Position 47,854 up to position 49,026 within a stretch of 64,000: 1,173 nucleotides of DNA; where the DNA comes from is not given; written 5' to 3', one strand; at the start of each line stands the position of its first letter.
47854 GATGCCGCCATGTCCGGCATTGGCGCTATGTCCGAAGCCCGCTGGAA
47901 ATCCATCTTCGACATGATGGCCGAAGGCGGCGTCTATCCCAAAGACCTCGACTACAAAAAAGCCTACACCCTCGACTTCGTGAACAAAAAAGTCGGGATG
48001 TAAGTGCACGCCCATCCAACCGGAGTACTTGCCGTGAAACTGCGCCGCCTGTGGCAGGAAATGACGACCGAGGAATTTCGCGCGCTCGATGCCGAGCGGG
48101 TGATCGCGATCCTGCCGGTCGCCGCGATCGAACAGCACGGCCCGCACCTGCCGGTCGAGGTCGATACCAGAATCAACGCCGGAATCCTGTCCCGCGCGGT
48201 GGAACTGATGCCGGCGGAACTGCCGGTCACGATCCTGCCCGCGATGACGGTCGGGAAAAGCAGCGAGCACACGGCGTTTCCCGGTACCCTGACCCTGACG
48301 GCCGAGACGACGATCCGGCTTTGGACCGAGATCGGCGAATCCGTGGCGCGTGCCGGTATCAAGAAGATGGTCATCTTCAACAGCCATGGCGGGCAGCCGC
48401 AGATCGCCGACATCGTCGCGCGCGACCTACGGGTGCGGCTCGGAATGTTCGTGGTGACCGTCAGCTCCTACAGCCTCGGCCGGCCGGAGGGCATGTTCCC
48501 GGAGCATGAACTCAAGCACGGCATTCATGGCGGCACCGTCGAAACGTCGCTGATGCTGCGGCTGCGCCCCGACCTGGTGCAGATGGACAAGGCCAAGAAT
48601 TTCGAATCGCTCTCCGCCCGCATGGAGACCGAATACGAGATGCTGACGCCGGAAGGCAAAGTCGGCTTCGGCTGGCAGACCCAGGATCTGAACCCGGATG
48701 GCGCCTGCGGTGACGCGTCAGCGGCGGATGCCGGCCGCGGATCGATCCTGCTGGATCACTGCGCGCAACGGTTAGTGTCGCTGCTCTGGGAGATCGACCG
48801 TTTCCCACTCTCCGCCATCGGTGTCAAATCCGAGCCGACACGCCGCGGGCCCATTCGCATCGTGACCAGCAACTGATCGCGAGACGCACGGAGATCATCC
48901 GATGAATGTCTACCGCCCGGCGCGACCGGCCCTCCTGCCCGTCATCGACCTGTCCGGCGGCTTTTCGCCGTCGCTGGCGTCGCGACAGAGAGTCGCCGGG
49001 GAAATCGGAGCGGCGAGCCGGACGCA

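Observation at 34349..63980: Paralog-rich nitrogen-compound catabolic island with no assignable substrate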

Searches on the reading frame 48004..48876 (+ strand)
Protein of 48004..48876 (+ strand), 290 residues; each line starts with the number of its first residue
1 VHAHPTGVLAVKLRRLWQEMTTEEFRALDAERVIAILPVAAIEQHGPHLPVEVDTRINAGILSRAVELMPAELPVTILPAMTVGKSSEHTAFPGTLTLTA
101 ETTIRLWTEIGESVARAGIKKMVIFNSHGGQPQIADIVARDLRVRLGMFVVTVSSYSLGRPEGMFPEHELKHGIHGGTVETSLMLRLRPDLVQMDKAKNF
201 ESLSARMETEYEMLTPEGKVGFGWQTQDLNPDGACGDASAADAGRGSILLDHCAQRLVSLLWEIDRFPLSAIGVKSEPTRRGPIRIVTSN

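Call 5: search_protein_families(library=pfam, proteins=[window:48004-48876:+])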
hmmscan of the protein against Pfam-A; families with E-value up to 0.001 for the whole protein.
window:48004-48876:+ (290 aa): 1 family
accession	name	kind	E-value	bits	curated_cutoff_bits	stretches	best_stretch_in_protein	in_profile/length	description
PF02633.19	Creatininase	-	1.4e-71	241.1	31.3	1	18-261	1-238/238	Creatinine amidohydrolase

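Call 8: search_protein_families(library=ncbifam, proteins=[window:48004-48876:+], max_evalue=0.00001)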
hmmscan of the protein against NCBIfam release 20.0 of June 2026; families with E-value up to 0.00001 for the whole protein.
window:48004-48876:+ (290 aa): 3 families
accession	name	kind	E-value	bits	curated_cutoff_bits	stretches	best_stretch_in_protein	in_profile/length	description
TIGR03964.1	mycofact_creat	equivalog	7.5e-30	104.2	172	1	24-260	5-216/228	mycofactocin biosynthesis peptidyl-dipeptidase MftE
TIGR04448.1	creatininase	equivalog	3.6e-26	92.3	235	1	19-259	1-240/246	creatininase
NF041098.2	diketo_inos_hlase_IolN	equivalog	1.4e-12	47.3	245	1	17-270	9-272/307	3-dehydro-scyllo-inosose hydrolase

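Call 13: find_encoding_contigs(protein=window:48004-48876:+, flank=10000, max_places=6)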
Protein window:48004-48876:+ (290 aa): no gene with exactly this product is on record in the collection.

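Call 15: find_homologous_proteins(query=window:48004-48876:+, max_evalue=1e-20)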
Query window:48004-48876:+ (290 aa): 7954 proteins with E <= 1e-20 among 8000 candidates; the best 120 are listed.
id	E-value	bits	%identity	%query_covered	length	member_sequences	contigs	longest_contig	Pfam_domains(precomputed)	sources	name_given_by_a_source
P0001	1.8e-179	613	99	97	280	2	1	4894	PF02633.20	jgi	jgi:creatinine amidohydrolase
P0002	1.9e-137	476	80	89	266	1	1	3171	PF02633.20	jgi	-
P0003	5.7e-137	474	80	90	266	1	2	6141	PF02633.20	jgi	jgi:creatinine amidohydrolase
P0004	3.6e-136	471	79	89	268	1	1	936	PF02633.20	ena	-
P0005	5.8e-136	471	80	90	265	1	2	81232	PF02633.20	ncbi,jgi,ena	ncbi:MAG TPA: creatininase family protein [Alphaproteobacteria bacterium]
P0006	9.2e-136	470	80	89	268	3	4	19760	PF02633.20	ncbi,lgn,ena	-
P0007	1.5e-135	469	79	89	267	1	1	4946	PF02633.20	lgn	-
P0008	4.3e-135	468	77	91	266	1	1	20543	PF02633.20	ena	-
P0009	2.1e-134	465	77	90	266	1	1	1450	PF02633.20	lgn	-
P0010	9.0e-134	463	79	90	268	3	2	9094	PF02633.20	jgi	jgi:creatinine amidohydrolase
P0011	2.0e-133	462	79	90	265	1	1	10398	PF02633.20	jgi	jgi:creatinine amidohydrolase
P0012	1.1e-132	460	76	91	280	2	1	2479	PF02633.20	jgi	-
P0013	1.2e-132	460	79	90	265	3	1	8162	PF02633.20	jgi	jgi:creatinine amidohydrolase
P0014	1.5e-132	459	77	92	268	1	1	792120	PF02633.20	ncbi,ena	-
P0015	2.3e-132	459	78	90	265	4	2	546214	PF02633.20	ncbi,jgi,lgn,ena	jgi:creatinine amidohydrolase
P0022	3.0e-131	455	78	90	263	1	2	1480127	PF02633.20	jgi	jgi:creatinine amidohydrolase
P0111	6.9e-112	392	68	89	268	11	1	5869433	PF02633.20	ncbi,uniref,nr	ncbi:creatininase family protein [Skermanella pratensis]|uniref:creatininase family protein n=1 Tax=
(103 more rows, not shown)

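Call 16: find_encoding_contigs(protein=P0014, flank=10000, max_places=2)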
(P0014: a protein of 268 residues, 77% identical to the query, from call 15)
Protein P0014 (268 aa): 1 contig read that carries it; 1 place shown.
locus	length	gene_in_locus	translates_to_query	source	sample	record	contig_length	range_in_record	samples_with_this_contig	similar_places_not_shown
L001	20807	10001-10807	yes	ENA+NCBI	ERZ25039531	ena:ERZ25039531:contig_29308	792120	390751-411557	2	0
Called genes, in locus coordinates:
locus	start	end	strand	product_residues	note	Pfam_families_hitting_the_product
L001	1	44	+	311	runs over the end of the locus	PF02515:CoA_transf_3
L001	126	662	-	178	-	PF13669:Glyoxalase_4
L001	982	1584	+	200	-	-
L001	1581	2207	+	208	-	PF01547:SBP_bac_1, PF13416:SBP_bac_8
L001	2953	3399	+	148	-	-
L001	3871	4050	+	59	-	-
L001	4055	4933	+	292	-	PF01261:AP_endonuc_2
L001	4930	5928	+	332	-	PF01408:GFO_IDH_MocA, PF22725:GFO_IDH_MocA_C3 (weak), PF02894:GFO_IDH_MocA_C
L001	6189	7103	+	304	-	PF00532:Peripla_BP_1, PF13407:Peripla_BP_4, PF13377:Peripla_BP_3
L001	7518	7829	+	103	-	-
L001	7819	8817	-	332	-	PF09084:NMT1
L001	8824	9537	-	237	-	PF19112:VanA_C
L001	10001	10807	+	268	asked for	PF02633:Creatininase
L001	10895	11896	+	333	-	PF09084:NMT1, PF12974:Phosphonate-bd (faint)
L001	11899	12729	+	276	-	PF00005:ABC_tran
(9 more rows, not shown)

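Call 17: find_encoding_contigs(protein=P0022, flank=10000, max_places=2)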
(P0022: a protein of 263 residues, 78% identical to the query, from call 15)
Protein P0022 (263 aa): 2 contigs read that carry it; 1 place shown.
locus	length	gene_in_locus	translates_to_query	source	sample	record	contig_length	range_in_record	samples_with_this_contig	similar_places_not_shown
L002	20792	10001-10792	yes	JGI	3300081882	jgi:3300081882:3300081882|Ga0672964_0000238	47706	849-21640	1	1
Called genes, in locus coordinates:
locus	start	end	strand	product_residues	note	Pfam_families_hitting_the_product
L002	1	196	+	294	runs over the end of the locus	PF01522:Polysacc_deac_1 (faint)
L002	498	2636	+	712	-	PF00672:HAMP, PF00015:MCPsignal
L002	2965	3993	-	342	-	PF09084:NMT1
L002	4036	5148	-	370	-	PF08309:LVIVD (faint)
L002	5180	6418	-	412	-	PF01979:Amidohydro_1, PF07969:Amidohydro_3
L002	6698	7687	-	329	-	PF09084:NMT1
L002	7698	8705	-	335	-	PF14226:DIOX_N, PF03171:2OG-FeII_Oxy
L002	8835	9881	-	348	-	PF00355:Rieske, PF19112:VanA_C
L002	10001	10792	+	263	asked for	PF02633:Creatininase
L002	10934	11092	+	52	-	-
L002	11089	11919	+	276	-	PF00005:ABC_tran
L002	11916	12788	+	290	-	PF00528:BPD_transp_1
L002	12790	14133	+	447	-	PF01979:Amidohydro_1, PF07969:Amidohydro_3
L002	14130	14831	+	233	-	PF01565:FAD_binding_4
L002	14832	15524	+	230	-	-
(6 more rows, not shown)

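Call 18: find_encoding_contigs(protein=P0111, flank=10000, max_places=2)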
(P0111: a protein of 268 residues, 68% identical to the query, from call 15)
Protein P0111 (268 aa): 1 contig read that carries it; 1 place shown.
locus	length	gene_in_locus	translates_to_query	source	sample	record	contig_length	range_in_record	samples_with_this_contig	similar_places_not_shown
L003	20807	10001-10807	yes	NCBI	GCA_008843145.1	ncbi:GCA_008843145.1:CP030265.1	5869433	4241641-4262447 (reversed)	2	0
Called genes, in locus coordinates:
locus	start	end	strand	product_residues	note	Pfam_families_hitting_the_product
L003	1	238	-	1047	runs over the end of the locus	PF00311:PEPcase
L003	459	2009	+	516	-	PF01636:APH, PF19974:TCAD9 (weak), PF06414:Zeta_toxin, PF13238:AAA_18, PF13671:AAA_33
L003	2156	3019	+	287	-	PF00582:Usp (weak)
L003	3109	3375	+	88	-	-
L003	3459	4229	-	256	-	PF00497:SBP_bac_3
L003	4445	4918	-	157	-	PF02391:MoaE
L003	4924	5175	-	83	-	PF02597:ThiS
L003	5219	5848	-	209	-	PF01066:CDP-OH_P_transf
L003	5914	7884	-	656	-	PF01541:GIY-YIG (weak), PF27096:UvrC_M, PF02151:UVR (weak), PF22920:UvrC_RNaseH, PF08459:UvrC_RNaseH_dom, PF12826:HHH_2 (faint), PF14520:HHH_5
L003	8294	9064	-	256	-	PF00106:adh_short, PF08659:KR (weak), PF13561:adh_short_C2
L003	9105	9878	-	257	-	PF00149:Metallophos, PF12850:Metallophos_2 (weak)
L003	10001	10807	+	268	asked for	PF02633:Creatininase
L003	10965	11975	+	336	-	PF09084:NMT1, PF12974:Phosphonate-bd (weak)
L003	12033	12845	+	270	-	PF00005:ABC_tran, PF13304:AAA_21 (faint)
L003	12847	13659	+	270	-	PF00528:BPD_transp_1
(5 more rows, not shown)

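Call 24: search_solved_structures(query=window:48004-48876:+, max_evalue=0.00001)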
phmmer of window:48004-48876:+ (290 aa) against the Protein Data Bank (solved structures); distinct sequences matched with E-value up to 0.00001: 8.
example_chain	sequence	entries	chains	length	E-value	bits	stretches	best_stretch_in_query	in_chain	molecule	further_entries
3a6h_A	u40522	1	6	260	2.4e-17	66.6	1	19-199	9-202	Creatinine amidohydrolase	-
1q3k_A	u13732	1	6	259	2.9e-17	66.4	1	19-198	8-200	creatininase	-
3a6e_A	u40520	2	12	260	3e-17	66.3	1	19-199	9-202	Creatinine amidohydrolase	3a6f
3a6g_A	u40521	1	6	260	3.3e-17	66.2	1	19-199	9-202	Creatinine amidohydrolase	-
3a6j_A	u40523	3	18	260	3.9e-17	66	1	19-199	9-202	Creatinine amidohydrolase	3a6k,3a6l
1j2t_A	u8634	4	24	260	4.1e-17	65.9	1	19-199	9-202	creatinine amidohydrolase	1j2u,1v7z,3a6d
3no4_A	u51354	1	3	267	3e-09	40.1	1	23-131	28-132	creatinine amidohydrolase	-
3lub_A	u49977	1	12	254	4.8e-09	39.5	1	34-261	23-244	Putative creatinine amidohydrolase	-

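Call 30: find_related_loci(query=A1, collection=genome_contigs, flank=10000)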
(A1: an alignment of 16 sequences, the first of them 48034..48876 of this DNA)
Query A1 (280 aa) in genome_contigs; peptide patterns used: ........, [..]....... (x = any residue, [..] = any of these).
600 stretches matched a pattern (row limit reached: there are more); 598 encode a relative of the query (tblastn E <= 1e-3); the best 80 are kept; 80 distinct loci.
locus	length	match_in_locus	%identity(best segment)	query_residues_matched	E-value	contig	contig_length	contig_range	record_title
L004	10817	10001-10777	69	4-262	1e-122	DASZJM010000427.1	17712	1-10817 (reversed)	MAG TPA_asm: Candidatus Methylomirabilota bacterium isolate SMAG_U6629 k141_841857, whole genome shotgun sequence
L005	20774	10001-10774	66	5-262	5e-114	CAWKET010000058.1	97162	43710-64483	MAG: uncultured Alphaproteobacteria bacterium isolate MFD09055.bin.2.42 genome assembly, contig: contig_6794, whole geno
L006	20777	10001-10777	64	4-262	8e-111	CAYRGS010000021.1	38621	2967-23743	MAG TPA_asm: uncultured bacterium isolate SRP092902_co1_590 genome assembly, contig: NODE_1140_length_38621_cov_5.505160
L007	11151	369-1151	62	5-265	2e-109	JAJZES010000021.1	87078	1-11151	MAG: Proteobacteria bacterium isolate LL2.bin43 NODE_176_length_87078_cov_9.73371, whole genome shotgun sequence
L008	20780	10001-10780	63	4-262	7e-107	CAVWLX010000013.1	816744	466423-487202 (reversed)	MAG: uncultured Alphaproteobacteria bacterium isolate MFD04434.bin.1.35 genome assembly, contig: contig_39250, whole gen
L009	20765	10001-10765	63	4-259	1e-105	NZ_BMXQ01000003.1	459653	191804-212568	Pigmentiphaga litoralis strain KCTC 22165 sequence3, whole genome shotgun sequence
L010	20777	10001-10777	60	4-262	3e-101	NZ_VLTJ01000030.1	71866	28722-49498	Verticiella sediminum strain DSM 27279 276, whole genome shotgun sequence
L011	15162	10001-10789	59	4-265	1e-100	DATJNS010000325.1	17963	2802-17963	MAG TPA_asm: Candidatus Sulfotelmatobacter sp. isolate SMAG_U14867 k141_1164343, whole genome shotgun sequence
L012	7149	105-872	58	7-262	5e-99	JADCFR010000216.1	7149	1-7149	MAG: Roseomonas sp. isolate M20BS1SP9A28MG M20BS1_216, whole genome shotgun sequence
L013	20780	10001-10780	57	7-266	2e-98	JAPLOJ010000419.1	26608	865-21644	MAG: Alphaproteobacteria bacterium isolate LacPavin_0818_WC50_MAG_62_8 LacPavin_0818_WC50_scaffold_438056, whole genome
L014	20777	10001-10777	62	4-262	2e-98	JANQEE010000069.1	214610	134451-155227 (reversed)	MAG: Minwuiaceae bacterium isolate PL23a_bin.115 k99_6157264, whole genome shotgun sequence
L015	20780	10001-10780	56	7-266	1e-95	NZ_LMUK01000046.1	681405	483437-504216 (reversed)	Bradyrhizobium sp. S69 NODE_80_length_681309_cov_8.298207, whole genome shotgun sequence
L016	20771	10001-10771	56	6-262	5e-94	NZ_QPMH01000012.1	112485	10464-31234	Ferruginivarius sediminum strain WD2A32 WD2A32_scaffold12, whole genome shotgun sequence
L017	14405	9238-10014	56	3-262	4e-92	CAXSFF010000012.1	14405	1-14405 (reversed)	MAG: uncultured Acetobacteraceae bacterium isolate private_VT22_metawrap_bin.10 genome assembly, contig: private_VT22_me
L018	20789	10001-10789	51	3-265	1e-89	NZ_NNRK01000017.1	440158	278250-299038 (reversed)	Brucella rhizosphaerae strain PR17 OrhDSM_1.contig.16_1, whole genome shotgun sequence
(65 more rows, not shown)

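Call 48: find_encoding_contigs(protein=P0005, flank=10000, max_places=1)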
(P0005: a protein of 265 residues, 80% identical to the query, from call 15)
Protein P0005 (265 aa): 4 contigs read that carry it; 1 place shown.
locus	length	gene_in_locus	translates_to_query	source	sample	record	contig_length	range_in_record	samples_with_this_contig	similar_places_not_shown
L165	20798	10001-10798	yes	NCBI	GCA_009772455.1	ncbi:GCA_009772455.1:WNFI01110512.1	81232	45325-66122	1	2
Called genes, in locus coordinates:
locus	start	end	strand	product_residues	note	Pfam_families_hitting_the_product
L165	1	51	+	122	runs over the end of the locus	PF00903:Glyoxalase, PF18029:Glyoxalase_6 (weak)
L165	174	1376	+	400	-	PF07690:MFS_1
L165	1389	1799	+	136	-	PF00903:Glyoxalase, PF06983:3-dmu-9_3-mt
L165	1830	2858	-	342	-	PF09084:NMT1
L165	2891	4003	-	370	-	PF08309:LVIVD (faint)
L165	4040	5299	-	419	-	PF07969:Amidohydro_3, PF01979:Amidohydro_1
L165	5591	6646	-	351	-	PF00355:Rieske, PF19112:VanA_C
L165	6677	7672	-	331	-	PF09084:NMT1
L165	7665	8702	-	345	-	PF14226:DIOX_N, PF03171:2OG-FeII_Oxy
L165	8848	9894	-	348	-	PF00355:Rieske, PF19112:VanA_C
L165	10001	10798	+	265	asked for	PF02633:Creatininase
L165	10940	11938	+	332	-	PF09084:NMT1, PF12974:Phosphonate-bd (faint)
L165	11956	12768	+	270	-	PF00005:ABC_tran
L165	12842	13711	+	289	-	PF00528:BPD_transp_1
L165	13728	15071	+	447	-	PF01979:Amidohydro_1 (weak), PF07969:Amidohydro_3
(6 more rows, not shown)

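Call 59: find_encoding_contigs(protein=window:48034-48876:+, flank=10000, max_places=2)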
Protein window:48034-48876:+ (280 aa): no gene with exactly this product is on record in the collection.

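Call 64: search_solved_structures(query=window:48034-48876:+, max_evalue=1e-10, show_alignments=1)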
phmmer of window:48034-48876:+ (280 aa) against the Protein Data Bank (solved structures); distinct sequences matched with E-value up to 1e-10: 6.
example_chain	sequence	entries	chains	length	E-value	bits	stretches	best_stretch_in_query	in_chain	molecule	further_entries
3a6h_A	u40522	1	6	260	2.1e-17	66.8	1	9-189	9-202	Creatinine amidohydrolase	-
1q3k_A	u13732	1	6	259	2.6e-17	66.6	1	9-188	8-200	creatininase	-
3a6e_A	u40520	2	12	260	2.6e-17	66.5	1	9-189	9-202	Creatinine amidohydrolase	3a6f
3a6g_A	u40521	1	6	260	2.8e-17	66.4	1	9-189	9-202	Creatinine amidohydrolase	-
3a6j_A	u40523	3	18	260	3.4e-17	66.2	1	9-189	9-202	Creatinine amidohydrolase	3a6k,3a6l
1j2t_A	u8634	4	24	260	3.5e-17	66.1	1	9-189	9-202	creatinine amidohydrolase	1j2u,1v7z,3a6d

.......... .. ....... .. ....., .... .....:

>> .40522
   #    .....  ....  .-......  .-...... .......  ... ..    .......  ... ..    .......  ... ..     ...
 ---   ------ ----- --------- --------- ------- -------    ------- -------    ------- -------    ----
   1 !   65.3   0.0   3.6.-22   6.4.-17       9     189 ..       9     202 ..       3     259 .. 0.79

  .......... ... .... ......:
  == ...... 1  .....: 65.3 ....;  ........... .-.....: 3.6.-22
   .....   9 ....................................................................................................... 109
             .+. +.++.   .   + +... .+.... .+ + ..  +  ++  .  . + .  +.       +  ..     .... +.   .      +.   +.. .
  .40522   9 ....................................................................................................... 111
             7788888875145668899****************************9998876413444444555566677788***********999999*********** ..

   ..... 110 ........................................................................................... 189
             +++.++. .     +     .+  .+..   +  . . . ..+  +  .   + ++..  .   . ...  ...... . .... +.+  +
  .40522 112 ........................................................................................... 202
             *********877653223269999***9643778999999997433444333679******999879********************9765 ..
